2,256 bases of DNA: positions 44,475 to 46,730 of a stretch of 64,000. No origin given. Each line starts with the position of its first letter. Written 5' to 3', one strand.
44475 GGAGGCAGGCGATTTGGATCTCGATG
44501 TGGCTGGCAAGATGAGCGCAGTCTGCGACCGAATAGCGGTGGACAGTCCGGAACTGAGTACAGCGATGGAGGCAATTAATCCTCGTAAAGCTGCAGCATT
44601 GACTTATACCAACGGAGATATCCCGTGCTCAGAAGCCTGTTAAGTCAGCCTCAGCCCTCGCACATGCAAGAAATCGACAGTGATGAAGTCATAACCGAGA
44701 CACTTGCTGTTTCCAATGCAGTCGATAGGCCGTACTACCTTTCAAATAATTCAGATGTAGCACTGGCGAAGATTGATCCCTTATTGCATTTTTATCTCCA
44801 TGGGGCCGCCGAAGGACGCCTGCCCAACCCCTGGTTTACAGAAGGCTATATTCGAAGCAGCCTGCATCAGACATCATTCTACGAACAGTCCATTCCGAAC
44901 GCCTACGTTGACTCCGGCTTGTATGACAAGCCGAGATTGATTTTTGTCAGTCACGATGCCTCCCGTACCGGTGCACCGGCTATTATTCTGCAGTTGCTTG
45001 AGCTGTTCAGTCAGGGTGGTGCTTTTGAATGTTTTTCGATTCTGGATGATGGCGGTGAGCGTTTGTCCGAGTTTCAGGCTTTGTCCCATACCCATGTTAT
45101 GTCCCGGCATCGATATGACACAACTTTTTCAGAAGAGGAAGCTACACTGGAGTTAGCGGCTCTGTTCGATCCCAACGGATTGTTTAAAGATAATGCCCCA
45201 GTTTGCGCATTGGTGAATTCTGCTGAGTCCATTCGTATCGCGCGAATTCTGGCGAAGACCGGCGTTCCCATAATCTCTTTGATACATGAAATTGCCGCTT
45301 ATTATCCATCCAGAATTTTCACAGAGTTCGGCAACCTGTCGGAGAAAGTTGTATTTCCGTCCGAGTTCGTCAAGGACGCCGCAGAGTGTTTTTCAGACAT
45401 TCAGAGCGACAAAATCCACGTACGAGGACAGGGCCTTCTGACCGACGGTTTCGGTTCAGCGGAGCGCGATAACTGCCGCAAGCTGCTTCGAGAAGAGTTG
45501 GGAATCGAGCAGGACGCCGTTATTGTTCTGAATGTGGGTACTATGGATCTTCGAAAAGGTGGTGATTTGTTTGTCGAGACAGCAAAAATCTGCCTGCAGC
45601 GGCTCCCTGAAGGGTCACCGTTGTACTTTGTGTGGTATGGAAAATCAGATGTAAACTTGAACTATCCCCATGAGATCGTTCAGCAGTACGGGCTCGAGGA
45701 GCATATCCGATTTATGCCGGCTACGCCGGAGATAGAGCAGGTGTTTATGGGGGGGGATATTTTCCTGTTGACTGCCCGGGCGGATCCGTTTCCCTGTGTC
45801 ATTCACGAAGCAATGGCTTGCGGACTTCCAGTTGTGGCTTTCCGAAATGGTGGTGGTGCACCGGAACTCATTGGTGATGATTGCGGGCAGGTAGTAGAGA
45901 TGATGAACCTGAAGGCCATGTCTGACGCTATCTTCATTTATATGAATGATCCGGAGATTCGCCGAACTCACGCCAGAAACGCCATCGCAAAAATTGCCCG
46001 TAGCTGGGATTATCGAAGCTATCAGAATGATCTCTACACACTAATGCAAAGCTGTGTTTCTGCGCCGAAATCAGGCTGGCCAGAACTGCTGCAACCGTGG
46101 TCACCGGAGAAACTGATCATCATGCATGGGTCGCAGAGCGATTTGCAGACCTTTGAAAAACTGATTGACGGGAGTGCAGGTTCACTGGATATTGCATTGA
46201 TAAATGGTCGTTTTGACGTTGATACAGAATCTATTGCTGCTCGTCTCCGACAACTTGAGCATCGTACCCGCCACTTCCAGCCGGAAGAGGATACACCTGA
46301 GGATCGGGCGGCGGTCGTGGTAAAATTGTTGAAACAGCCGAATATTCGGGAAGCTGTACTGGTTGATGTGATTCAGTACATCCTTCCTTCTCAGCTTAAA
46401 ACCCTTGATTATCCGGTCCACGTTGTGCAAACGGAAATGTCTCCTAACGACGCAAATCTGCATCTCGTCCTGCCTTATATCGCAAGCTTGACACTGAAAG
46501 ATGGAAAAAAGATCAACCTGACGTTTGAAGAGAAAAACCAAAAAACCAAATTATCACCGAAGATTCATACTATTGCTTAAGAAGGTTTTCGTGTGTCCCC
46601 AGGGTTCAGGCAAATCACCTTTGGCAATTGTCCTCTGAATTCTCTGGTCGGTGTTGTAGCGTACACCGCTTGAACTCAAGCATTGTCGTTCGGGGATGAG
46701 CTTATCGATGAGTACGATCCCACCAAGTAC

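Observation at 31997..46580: Glycan-tailoring island dense in sulfotransferases and methyltransferases but lacking polymerase, flippase, exporter, initiating transferase and PAPS genes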

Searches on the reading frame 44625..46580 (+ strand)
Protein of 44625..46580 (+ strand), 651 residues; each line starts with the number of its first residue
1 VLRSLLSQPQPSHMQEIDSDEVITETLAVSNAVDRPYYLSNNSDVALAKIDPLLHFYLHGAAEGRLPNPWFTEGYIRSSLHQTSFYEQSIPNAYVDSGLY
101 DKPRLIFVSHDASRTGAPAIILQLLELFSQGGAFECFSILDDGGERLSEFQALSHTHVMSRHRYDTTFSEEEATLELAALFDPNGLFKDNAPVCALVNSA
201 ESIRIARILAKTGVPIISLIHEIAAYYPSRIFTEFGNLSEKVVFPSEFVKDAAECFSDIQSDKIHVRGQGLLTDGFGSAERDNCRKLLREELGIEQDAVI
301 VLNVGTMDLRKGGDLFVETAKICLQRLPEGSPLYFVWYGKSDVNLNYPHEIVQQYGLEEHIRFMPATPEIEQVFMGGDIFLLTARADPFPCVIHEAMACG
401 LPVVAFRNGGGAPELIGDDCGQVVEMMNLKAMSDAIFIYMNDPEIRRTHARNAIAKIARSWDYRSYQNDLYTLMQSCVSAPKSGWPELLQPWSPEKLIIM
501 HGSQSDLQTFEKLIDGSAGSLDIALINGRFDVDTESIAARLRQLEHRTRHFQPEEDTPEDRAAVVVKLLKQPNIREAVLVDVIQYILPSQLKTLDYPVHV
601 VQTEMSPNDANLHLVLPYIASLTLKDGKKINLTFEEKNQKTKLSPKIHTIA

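Call 3: search_protein_families(library=pfam, proteins=[window:44625-46580:+], max_evalue=0.01)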
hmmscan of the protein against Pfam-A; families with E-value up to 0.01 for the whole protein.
window:44625-46580:+ (651 aa): 5 families
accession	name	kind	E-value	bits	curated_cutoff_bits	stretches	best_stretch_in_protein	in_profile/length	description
PF00534.26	Glycos_transf_1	-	1.5e-22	80.4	26.4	1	287-453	4-169/172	Glycosyl transferases group 1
PF13692.12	Glyco_trans_1_4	-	1.2e-19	71.4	27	1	300-439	3-139/142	Glycosyl transferases group 1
PF13524.12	Glyco_trans_1_2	-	0.0022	18.4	25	1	369-465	39-137/144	Glycosyl transferase-like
PF13439.12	Glyco_transf_4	-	0.0023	18.4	28.5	1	198-266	79-161/170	Glycosyltransferase Family 4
PF20706.3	GT4-conflict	-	0.0087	15.5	26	0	299-461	198-378/385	Family 4 Glycosyltransferase in conflict systems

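Call 7: search_protein_families(library=ncbifam, proteins=[window:44625-46580:+], max_evalue=0.01)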
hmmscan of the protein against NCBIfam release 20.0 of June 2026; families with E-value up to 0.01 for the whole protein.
window:44625-46580:+ (651 aa): 28 families (the best 25 are shown)
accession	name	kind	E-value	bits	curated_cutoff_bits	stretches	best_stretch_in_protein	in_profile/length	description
TIGR03088.1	stp2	hypoth_equivalog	7.6e-21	74.6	409.05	1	283-467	179-363/374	TIGR03088 family PEP-CTERM/XrtA system glycosyltransferase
TIGR03449.1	mycothiol_MshA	equivalog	2.6e-15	56.2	462.5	1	258-462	184-390/406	D-inositol-3-phosphate glycosyltransferase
NF053787.1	GlcN_PG_synth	equivalog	3.5e-15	55.7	480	1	240-462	145-346/361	N-acetylglucosaminyl phosphatidylglycerol synthase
TIGR03999.1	thiol_BshA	equivalog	5.4e-14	51.9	273.7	1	349-464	245-360/375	N-acetyl-alpha-D-glucosaminyl L-malate synthase BshA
NF041876.1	EPS_EpsE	equivalog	2.3e-13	50.1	400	1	351-464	268-383/389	exopolysaccharide biosynthesis GT4 family glycosyltransferase EpsE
TIGR02149.1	glgA_Coryne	subfamily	1.6e-11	44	302.4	1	249-463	156-376/391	glycogen synthase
NF007640.0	PRK10307.1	subfamily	1.8e-11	43.6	276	1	285-470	216-400/411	WcaI family glycosyltransferase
NF047684.1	TeichurnBiosyTuaC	equivalog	1.1e-10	41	550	1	235-468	161-380/391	teichuronic acid biosynthesis protein TuaC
NF050063.1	ProtGlycPglJ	equivalog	2.5e-09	36.8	500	1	282-463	180-352/363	N-acetylgalactosamine-N,N'-diacetylbacillosaminyl-diphospho-undecaprenol 4-alpha-N-acetylgalactosaminyltransferase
NF047880.1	glyco_SdgA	exception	5.6e-09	35.1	800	1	344-458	357-472/488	serine-aspartate repeat adhesin O-glycosyltransferase SdgA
NF053513.1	Gtran_IagA_BgsA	equivalog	5e-08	32.3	460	1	233-404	100-263/333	LTA glycolipid anchor biosynthesis glycosyltransferase, IagA/BgsA family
NF038295.1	EPS_HpsP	equivalog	7.5e-08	31.8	550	1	278-464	187-374/388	hormogonium polysaccharide biosynthesis glycosyltransferase HpsP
TIGR02472.1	sucr_P_syn_N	equivalog_domain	1.5e-07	30.6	576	1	378-466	342-430/439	sucrose-phosphate synthase, putative, glycosyltransferase domain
TIGR02470.1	sucr_synth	equivalog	1.6e-06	26.6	810.4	1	346-474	606-745/784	sucrose synthase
NF038011.1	PelF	equivalog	2.4e-06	26.9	100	1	349-462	357-477/489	GT4 family glycosyltransferase PelF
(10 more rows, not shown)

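Call 23: search_solved_structures(query=window:44625-46580:+, max_evalue=0.001)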
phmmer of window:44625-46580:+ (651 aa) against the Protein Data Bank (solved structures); distinct sequences matched with E-value up to 0.001: 55.
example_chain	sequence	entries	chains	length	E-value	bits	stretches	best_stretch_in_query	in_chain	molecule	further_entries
3c4q_A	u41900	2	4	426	8.4e-13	50.3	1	258-473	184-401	Predicted glycosyltransferases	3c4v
3c48_A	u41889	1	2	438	9.1e-13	50.2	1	258-473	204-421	Predicted glycosyltransferases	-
6kih_A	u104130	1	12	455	1.5e-11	46.2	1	289-466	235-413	Tll1590 protein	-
5d00_A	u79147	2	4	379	7.7e-09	37.3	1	349-459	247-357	N-acetyl-alpha-D-glucosaminyl L-malate synthase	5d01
7ec7_A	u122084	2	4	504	1.1e-08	36.7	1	318-458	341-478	Glycosyl transferase, group 1 family protein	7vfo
7ec1_A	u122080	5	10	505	1.1e-08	36.7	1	318-458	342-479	Glycosyl transferase, group 1 family protein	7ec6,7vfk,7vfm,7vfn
7ec3_A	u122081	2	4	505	1.1e-08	36.7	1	318-458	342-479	Glycosyl transferase, group 1 family protein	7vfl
2iv7_A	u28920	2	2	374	1.2e-08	36.6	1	247-453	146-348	LIPOPOLYSACCHARIDE CORE BIOSYNTHESIS PROTEIN RFAG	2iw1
2jjm_A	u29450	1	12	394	1.4e-08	36.4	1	289-457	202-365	GLYCOSYL TRANSFERASE, GROUP 1 FAMILY PROTEIN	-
4xso_B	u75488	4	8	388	1.4e-08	36.4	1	287-463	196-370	Alr3699 protein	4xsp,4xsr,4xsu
3mbo_A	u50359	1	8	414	1.6e-08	36.2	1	289-457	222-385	Glycosyltransferase, group 1 family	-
8b5s_A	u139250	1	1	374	7.7e-07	30.6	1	258-456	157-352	UDP-glucose:(Heptosyl) LPS alpha 1,3-glucosyltransferase WaaG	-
8b5s_B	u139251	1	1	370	7.7e-07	30.6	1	258-456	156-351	UDP-glucose:(Heptosyl) LPS alpha 1,3-glucosyltransferase WaaG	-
5i45_A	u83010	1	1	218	7.8e-07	30.6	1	307-460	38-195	Glycosyl transferases group 1 family protein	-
8b5q_A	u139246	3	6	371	7.8e-07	30.6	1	258-456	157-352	UDP-glucose:(Heptosyl) LPS alpha 1,3-glucosyltransferase WaaG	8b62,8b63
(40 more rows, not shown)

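Call 32: find_homologous_proteins(query=window:44625-46580:+, max_evalue=1e-10)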
Query window:44625-46580:+ (651 aa): 154 proteins with E <= 1e-10 among 8000 candidates; the best 120 are listed.
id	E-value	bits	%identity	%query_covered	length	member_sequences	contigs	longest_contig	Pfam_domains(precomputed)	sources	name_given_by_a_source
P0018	0.0e+0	1488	100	100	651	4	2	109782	PF00534.27,PF13692.13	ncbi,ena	-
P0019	0.0e+0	1106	75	98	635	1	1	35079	PF00534.27,PF13692.13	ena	-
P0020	5.9e-283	958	64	99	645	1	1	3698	PF00534.27,PF13692.13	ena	-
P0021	1.8e-251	854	59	94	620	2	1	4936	PF00534.27,PF13692.13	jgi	-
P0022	1.0e-225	769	57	93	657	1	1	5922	PF00534.27,PF13692.13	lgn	-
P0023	4.8e-225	766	58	92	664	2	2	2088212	PF00534.27,PF13692.13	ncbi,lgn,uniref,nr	ncbi:D-inositol 3-phosphate glycosyltransferase [Pelagimonas phthalicica]|uniref:D-inositol 3-phosph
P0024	8.2e-222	756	60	84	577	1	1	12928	PF00534.27,PF13692.13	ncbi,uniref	ncbi:glycosyltransferase family 4 protein, partial [Planktotalea sp.]|uniref:glycosyltransferase fam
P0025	1.9e-219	748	56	92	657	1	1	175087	PF00534.27,PF13692.13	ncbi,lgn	-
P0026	4.5e-213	727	53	96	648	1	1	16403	PF00534.27,PF13692.13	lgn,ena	-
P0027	2.3e-208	711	52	93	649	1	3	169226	PF00534.27,PF13692.13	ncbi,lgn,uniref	ncbi:MAG: glycosyltransferase family 4 protein [Hoeflea sp.]|uniref:glycosyltransferase family 4 pro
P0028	1.7e-203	695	52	92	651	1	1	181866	PF00534.27,PF13692.13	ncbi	ncbi:MAG: glycosyltransferase family 4 protein [Pseudomonadota bacterium]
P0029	1.1e-194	666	51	92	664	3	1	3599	PF00534.27,PF13692.13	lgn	-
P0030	1.7e-194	666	51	91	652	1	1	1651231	PF00534.27,PF13692.13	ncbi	-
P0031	1.6e-193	662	50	92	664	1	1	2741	PF00534.27,PF20706.4,PF13692.13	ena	-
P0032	8.8e-192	657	50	92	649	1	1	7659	PF00534.27,PF13692.13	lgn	-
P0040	1.5e-185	636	50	92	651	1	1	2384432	PF00534.27,PF20706.4,PF13692.13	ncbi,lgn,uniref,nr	ncbi:glycosyl transferase family 1 [Shimia isoporae]|uniref:Glycosyl transferase family 1 n=1 Tax=Sh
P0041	3.0e-185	635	48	96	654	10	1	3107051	PF00534.27,PF13692.13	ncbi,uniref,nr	ncbi:glycosyltransferase family 4 protein [uncultured Litoreibacter sp.]|uniref:glycosyltransferase 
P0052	4.1e-159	549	44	92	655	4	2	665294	PF00534.27,PF13692.13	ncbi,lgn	ncbi:MAG: glycosyltransferase family 4 protein [Pseudomonadota bacterium]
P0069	9.8e-126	438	43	87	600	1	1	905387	PF00534.27,PF20706.4,PF13692.13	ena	-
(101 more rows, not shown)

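Call 33: find_encoding_contigs(protein=P0023, flank=10000, max_places=2)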
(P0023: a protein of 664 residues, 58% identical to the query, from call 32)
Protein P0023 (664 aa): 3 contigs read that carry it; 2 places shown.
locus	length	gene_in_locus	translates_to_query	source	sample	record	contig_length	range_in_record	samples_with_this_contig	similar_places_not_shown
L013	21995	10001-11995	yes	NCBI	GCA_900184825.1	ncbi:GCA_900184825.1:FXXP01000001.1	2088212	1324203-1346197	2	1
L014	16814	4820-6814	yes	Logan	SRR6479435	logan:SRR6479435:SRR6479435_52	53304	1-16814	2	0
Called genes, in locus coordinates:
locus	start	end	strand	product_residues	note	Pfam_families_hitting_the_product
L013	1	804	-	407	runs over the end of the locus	PF10592:AIPR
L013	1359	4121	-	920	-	PF00353:HemolysinCabind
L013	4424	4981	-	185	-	PF03328:HpcH_HpaI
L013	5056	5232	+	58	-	-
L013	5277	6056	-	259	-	-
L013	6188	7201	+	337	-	PF01073:3Beta_HSD, PF01370:Epimerase, PF02719:Polysacc_synt_2, PF04321:RmlD_sub_bind, PF16363:GDP_Man_Dehyd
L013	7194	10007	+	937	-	-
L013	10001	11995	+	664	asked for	PF00534:Glycos_transf_1, PF13692:Glyco_trans_1_4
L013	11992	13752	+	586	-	PF08241:Methyltransf_11 (weak), PF13649:Methyltransf_25 (weak), PF13847:Methyltransf_31 (weak), PF13489:Methyltransf_23, PF08241:Methyltransf_11, PF08242:Methyltransf_12, PF13649:Methyltransf_25, PF13847:Methyltransf_31 (weak), +1 more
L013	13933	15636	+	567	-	PF00672:HAMP, PF00512:HisKA, PF02518:HATPase_c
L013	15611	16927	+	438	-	PF00072:Response_reg, PF00158:Sigma54_activat, PF13191:AAA_16 (weak), PF14532:Sigma54_activ_2, PF25601:AAA_lid_14, PF02954:HTH_8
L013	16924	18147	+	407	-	PF13433:Peripla_BP_5, PF13458:Peripla_BP_6, PF01094:ANF_receptor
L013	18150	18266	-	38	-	-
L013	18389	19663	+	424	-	PF13433:Peripla_BP_5, PF13458:Peripla_BP_6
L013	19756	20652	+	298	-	PF02653:BPD_transp_2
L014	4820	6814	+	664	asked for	PF00534:Glycos_transf_1, PF13692:Glyco_trans_1_4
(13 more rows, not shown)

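Call 34: find_encoding_contigs(protein=P0040, flank=10000, max_places=2)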
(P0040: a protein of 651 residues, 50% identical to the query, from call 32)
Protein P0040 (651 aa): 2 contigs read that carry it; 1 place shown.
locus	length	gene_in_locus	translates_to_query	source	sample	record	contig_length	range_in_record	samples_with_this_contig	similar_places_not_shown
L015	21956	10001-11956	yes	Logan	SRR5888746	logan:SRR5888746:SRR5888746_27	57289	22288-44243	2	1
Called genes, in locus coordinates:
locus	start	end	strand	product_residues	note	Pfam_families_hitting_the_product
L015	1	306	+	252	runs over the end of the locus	PF07103:DUF1365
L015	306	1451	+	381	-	PF02353:CMAS, PF13489:Methyltransf_23, PF08241:Methyltransf_11 (weak), PF08242:Methyltransf_12 (weak), PF13649:Methyltransf_25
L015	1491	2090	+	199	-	PF12915:DUF3833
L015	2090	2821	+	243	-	PF00106:adh_short, PF01370:Epimerase (weak), PF08659:KR, PF13460:NAD_binding_10, PF13561:adh_short_C2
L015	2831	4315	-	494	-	PF08003:Methyltransf_9 (faint), PF13489:Methyltransf_23 (faint), PF13847:Methyltransf_31, PF08241:Methyltransf_11 (weak), PF13649:Methyltransf_25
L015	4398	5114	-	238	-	PF03567:Sulfotransfer_2 (weak)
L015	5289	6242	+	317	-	PF01073:3Beta_HSD, PF01370:Epimerase, PF02719:Polysacc_synt_2 (faint), PF04321:RmlD_sub_bind, PF16363:GDP_Man_Dehyd, PF07993:NAD_binding_4 (weak)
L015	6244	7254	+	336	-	PF01073:3Beta_HSD, PF01370:Epimerase, PF02719:Polysacc_synt_2, PF04321:RmlD_sub_bind, PF13460:NAD_binding_10 (weak), PF16363:GDP_Man_Dehyd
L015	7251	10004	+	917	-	-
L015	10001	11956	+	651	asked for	PF00534:Glycos_transf_1, PF20706:GT4-conflict (weak), PF13692:Glyco_trans_1_4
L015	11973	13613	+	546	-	PF01209:Ubie_methyltran (faint), PF08241:Methyltransf_11 (weak), PF13649:Methyltransf_25, PF13489:Methyltransf_23, PF08241:Methyltransf_11, PF08242:Methyltransf_12, PF13649:Methyltransf_25, PF13847:Methyltransf_31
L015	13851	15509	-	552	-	PF00528:BPD_transp_1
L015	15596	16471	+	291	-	-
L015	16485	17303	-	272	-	PF06167:Peptidase_M90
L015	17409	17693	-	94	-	PF10073:GapR_DNA-bd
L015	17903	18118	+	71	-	-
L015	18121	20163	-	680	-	PF00378:ECH_1, PF16113:ECH_2, PF02737:3HCDH_N, PF00725:3HCDH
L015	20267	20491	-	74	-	-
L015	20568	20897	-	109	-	PF21173:DksA-like_N, PF01258:zf-dskA_traR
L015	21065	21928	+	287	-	PF00753:Lactamase_B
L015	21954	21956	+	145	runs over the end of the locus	PF04143:Sulf_transp (faint)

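Call 42: find_related_loci(query=A5, collection=metagenome_contigs, flank=10000)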
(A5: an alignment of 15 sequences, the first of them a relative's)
Query A5 (651 aa) in metagenome_contigs; peptide patterns used: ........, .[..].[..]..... (x = any residue, [..] = any of these).
600 stretches matched a pattern (row limit reached: there are more); 432 encode a relative of the query (tblastn E <= 1e-3); the best 80 are kept; 80 distinct loci.
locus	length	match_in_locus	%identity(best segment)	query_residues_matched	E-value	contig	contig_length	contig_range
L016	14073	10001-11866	48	33-649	0e+0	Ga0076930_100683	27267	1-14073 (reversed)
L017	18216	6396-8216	44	24-626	1e-162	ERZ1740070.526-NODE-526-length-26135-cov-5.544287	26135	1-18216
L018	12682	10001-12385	36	37-474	1e-79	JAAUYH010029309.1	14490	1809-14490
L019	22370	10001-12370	32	12-474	2e-69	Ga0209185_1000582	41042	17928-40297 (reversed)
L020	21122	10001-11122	36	101-476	5e-69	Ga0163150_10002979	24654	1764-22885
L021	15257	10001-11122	36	98-481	1e-68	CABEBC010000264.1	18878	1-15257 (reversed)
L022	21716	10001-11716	32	25-483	1e-65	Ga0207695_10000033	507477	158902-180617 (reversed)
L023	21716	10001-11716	32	25-483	6e-66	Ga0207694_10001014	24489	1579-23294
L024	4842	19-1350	33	34-496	2e-65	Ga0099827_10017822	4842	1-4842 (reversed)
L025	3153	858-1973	35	104-476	2e-65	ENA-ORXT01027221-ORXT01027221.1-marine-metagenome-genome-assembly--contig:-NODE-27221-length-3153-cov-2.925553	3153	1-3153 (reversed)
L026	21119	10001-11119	34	104-478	2e-64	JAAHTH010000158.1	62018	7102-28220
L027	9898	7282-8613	33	34-496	5e-64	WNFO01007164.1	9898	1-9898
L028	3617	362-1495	36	102-481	1e-64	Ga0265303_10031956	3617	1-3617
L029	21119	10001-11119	35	104-478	6e-64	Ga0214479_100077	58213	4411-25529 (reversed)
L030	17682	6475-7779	32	31-474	5e-63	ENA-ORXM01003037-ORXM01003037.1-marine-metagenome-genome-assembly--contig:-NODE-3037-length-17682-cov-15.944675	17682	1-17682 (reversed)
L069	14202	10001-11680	36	34-466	6e-74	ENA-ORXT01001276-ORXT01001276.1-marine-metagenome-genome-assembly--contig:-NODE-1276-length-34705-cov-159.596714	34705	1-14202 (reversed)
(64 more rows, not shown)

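Call 54: find_encoding_contigs(protein=P0041, flank=10000, max_places=1)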
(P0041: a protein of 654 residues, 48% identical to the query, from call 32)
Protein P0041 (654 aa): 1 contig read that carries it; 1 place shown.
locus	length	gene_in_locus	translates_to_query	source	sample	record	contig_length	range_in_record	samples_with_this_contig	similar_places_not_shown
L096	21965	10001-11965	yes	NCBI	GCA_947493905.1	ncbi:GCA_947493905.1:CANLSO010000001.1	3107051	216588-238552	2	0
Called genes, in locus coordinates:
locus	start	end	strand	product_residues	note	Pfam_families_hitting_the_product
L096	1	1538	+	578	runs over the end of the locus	-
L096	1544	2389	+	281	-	PF00793:DAHP_synth_1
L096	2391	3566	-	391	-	PF00890:FAD_binding_2, PF01134:GIDA (faint), PF01266:DAO (faint), PF03486:HI0933_like, PF12831:FAD_oxidored, PF07992:Pyr_redox_2 (weak), PF13738:Pyr_redox_3 (weak), PF22780:HI0933_like_1st, +1 more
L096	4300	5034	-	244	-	-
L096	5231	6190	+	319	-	PF01073:3Beta_HSD (weak), PF01370:Epimerase, PF02719:Polysacc_synt_2 (faint), PF04321:RmlD_sub_bind, PF07993:NAD_binding_4 (faint), PF16363:GDP_Man_Dehyd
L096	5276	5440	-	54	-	-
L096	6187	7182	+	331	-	PF01073:3Beta_HSD, PF01370:Epimerase, PF02719:Polysacc_synt_2, PF04321:RmlD_sub_bind, PF16363:GDP_Man_Dehyd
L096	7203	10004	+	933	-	-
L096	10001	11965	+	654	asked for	PF00534:Glycos_transf_1, PF13692:Glyco_trans_1_4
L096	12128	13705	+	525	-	PF08241:Methyltransf_11, PF08242:Methyltransf_12 (faint), PF13649:Methyltransf_25, PF13847:Methyltransf_31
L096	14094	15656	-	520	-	PF06956:RtcR, PF00158:Sigma54_activat, PF14532:Sigma54_activ_2, PF07728:AAA_5 (weak)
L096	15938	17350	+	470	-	PF01139:RtcB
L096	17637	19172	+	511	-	PF00884:Sulfatase, PF01663:Phosphodiest, PF16347:SGSH_C, PF12411:Choline_sulf_C (weak)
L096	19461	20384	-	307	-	PF01063:Aminotran_4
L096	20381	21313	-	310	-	PF02423:OCD_Mu_crystall, PF01488:Shikimate_DH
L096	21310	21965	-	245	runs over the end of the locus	PF13476:AAA_23 (faint), PF02463:SMC_N (faint), PF00005:ABC_tran, PF13304:AAA_21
